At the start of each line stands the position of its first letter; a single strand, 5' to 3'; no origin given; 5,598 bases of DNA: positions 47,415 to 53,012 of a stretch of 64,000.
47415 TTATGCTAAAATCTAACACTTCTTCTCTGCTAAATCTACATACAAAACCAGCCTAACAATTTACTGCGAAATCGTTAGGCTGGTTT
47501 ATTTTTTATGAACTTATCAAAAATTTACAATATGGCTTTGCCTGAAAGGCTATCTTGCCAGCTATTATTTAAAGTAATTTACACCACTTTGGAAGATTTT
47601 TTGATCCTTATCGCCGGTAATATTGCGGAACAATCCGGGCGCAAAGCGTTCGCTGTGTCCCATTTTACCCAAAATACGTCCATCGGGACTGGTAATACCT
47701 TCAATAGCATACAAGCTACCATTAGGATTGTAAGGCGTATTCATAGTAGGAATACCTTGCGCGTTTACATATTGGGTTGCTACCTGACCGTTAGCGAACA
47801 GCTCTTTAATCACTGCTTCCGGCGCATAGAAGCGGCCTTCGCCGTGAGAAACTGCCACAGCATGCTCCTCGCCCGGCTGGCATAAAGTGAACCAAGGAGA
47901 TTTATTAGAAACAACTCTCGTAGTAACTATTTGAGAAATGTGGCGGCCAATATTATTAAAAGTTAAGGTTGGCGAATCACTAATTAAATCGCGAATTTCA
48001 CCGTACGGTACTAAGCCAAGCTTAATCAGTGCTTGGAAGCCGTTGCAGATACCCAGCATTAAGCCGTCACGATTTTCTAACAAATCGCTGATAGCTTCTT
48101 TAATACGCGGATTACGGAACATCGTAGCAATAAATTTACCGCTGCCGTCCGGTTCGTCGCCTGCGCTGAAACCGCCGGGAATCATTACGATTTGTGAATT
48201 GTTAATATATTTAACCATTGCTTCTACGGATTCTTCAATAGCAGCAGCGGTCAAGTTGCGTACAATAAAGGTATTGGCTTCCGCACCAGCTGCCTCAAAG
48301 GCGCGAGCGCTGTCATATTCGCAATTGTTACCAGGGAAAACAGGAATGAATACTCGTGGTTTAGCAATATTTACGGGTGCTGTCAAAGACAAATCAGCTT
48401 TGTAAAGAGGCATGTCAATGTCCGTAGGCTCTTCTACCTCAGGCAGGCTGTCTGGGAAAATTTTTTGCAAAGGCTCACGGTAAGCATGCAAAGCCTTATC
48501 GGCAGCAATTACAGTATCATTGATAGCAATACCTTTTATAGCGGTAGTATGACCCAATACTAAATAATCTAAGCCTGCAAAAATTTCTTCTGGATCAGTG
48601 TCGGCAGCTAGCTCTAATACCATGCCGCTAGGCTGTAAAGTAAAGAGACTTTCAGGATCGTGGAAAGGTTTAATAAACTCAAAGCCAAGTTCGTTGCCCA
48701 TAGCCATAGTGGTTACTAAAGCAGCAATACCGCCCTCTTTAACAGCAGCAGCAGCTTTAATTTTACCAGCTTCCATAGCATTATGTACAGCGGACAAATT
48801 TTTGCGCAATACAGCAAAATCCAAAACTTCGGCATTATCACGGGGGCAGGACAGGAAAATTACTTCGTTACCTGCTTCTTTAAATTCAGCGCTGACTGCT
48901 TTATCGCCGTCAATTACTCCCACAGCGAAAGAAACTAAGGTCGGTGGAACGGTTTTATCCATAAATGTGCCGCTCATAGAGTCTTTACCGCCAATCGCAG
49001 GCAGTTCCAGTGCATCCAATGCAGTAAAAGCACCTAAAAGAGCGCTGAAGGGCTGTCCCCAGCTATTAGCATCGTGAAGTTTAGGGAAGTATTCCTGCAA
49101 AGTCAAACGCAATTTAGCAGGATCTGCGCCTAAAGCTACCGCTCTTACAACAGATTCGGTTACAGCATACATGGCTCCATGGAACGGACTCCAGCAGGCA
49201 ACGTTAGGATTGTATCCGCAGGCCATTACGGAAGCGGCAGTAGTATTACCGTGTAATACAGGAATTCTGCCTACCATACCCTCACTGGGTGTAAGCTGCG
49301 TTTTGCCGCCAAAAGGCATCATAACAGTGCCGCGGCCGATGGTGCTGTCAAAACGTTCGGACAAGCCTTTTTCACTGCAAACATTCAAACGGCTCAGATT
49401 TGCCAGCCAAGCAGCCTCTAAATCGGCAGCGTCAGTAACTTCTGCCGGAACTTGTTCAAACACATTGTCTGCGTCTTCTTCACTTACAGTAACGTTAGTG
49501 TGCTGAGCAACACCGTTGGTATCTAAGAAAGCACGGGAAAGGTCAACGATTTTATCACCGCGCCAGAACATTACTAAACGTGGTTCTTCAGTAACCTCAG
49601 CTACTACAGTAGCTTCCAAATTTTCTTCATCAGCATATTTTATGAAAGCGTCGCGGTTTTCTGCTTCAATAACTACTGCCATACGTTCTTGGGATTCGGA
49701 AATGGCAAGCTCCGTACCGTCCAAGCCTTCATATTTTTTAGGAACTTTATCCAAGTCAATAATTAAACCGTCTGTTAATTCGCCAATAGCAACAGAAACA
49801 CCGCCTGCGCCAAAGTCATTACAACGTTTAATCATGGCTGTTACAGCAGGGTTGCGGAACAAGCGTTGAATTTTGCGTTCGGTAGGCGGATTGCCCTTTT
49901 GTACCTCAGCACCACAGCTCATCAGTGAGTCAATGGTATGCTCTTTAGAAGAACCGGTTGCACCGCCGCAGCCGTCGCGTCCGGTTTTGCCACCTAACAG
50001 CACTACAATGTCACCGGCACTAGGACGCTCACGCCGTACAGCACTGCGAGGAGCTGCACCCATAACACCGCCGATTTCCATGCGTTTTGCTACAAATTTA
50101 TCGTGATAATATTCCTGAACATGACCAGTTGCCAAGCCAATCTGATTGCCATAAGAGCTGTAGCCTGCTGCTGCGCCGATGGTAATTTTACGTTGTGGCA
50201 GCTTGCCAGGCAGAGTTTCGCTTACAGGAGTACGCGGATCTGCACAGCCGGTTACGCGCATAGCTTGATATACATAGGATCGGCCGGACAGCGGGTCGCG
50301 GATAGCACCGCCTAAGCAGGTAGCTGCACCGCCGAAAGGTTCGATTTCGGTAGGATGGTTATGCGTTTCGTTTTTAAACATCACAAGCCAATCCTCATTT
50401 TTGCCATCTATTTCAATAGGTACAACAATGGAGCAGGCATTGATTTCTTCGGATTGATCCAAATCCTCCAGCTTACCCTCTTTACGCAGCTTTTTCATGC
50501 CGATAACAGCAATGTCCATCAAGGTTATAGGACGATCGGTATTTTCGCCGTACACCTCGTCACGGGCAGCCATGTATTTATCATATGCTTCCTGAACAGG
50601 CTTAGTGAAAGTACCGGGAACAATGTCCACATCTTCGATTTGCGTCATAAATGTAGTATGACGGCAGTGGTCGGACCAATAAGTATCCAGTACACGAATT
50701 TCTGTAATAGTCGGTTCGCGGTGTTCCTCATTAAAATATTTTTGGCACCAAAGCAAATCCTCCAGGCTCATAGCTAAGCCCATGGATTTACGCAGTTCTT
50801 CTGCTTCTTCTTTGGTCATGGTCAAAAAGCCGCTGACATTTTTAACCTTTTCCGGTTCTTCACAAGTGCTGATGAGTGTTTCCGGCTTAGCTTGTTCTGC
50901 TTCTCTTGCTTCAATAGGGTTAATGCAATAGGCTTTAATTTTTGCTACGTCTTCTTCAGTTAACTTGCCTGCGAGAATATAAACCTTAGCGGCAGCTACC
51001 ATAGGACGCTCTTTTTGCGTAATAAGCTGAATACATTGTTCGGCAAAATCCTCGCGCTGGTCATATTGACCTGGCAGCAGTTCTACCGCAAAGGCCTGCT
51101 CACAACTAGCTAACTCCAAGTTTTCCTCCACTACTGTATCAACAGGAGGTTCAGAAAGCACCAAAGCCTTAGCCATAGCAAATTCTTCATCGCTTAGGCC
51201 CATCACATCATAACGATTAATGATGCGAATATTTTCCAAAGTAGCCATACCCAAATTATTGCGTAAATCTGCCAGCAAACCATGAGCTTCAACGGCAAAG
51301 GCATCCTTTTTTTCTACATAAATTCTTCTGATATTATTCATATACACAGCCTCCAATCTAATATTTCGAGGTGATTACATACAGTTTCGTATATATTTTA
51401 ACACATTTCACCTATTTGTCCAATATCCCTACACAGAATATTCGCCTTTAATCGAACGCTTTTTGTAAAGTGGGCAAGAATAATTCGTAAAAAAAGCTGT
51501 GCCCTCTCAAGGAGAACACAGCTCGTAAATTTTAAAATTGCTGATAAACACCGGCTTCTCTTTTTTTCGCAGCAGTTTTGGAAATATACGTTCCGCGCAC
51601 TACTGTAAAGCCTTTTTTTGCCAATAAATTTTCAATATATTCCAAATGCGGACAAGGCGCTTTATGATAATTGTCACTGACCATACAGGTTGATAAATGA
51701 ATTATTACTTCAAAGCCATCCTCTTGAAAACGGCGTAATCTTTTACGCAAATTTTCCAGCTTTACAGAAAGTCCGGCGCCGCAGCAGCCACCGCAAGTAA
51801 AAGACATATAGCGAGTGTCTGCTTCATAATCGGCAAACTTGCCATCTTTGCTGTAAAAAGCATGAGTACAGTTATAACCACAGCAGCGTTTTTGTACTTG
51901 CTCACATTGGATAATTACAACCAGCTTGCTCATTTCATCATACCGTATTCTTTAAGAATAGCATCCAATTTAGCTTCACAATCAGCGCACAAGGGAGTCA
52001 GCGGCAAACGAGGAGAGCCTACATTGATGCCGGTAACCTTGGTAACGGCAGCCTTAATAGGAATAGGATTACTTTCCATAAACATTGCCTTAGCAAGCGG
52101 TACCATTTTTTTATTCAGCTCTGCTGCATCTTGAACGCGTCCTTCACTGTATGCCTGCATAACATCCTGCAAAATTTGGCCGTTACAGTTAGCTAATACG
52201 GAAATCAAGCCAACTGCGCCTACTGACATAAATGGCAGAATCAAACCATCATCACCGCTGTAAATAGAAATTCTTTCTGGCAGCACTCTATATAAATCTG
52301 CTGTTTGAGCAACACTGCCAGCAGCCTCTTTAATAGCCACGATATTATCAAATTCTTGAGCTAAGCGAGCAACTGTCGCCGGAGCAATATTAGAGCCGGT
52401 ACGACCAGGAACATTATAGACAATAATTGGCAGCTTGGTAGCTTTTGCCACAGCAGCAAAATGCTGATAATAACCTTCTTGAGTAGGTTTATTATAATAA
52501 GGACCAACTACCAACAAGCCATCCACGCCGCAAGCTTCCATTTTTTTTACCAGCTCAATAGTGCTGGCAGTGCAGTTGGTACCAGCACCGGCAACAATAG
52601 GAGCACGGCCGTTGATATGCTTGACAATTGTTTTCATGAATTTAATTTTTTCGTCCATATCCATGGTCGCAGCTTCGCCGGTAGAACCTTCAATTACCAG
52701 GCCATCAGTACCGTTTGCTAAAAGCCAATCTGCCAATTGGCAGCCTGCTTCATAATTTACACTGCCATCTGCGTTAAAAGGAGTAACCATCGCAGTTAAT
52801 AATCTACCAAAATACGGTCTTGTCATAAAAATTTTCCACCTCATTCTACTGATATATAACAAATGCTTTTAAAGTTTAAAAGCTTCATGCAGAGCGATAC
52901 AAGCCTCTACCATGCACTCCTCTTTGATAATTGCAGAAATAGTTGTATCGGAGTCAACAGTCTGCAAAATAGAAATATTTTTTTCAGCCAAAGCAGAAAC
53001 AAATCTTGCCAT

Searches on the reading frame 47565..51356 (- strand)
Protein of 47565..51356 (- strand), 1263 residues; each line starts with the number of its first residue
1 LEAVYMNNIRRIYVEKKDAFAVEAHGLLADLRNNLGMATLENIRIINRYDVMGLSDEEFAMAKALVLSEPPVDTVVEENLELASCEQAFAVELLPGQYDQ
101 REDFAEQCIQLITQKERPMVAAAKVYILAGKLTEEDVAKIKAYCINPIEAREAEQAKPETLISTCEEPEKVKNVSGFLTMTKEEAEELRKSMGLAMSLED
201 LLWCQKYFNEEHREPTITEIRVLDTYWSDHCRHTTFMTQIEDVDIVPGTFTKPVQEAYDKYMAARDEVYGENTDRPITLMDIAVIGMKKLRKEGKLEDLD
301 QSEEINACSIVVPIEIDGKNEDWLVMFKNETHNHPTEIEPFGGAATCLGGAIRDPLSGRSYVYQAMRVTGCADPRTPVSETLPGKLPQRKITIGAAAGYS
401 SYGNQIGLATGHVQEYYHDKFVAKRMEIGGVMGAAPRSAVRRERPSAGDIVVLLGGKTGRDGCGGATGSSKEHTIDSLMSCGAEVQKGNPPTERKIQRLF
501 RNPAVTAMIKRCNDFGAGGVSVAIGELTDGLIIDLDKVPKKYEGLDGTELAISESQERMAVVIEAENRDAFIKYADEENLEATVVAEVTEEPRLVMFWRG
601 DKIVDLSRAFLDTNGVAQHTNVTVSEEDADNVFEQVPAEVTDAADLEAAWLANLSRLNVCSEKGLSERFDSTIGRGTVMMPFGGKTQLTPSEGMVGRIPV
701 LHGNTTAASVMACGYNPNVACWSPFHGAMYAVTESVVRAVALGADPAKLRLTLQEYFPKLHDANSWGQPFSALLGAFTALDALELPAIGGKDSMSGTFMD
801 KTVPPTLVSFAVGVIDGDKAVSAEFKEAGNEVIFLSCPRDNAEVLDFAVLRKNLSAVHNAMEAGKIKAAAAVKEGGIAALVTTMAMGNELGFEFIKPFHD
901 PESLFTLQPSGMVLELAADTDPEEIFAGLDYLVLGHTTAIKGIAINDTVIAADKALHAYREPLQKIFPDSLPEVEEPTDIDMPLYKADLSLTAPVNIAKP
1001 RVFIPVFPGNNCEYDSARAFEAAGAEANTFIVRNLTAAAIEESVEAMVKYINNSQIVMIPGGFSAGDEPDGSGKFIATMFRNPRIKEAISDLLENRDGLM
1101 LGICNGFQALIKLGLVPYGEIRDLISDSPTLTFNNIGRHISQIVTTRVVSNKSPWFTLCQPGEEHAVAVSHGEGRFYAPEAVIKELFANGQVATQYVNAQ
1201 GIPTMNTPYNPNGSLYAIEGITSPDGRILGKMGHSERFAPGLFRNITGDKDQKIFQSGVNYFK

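Call 73: search_protein_families(library=pfam, proteins=[window:47565-51356:-], max_evalue=0.00001)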
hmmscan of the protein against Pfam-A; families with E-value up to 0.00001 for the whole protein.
window:47565-51356:- (1263 aa): 3 families
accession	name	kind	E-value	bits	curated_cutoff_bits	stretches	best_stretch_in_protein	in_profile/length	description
PF13507.12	GATase_5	-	3.7e-86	288.8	27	1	999-1262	1-260/260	CobB/CobQ-like glutamine amidotransferase domain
PF02769.27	AIRS_C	-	6.9e-28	98.2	23.1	1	447-598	2-155/156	AIR synthase related protein, C-terminal domain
PF18072.6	FGAR-AT_linker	-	2.2e-12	47.7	26.6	1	187-233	3-49/50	Formylglycinamide ribonucleotide amidotransferase linker domain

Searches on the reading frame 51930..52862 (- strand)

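Call 73: search_protein_families(library=pfam, proteins=[window:51930-52862:-], max_evalue=0.00001)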
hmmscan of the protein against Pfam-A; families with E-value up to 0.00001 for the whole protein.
window:51930-52862:- (310 aa): 1 family
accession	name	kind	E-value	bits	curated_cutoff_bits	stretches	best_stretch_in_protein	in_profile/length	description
PF00701.28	DHDPS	-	1.2e-92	310.1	22.1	1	18-305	2-288/289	Dihydrodipicolinate synthetase family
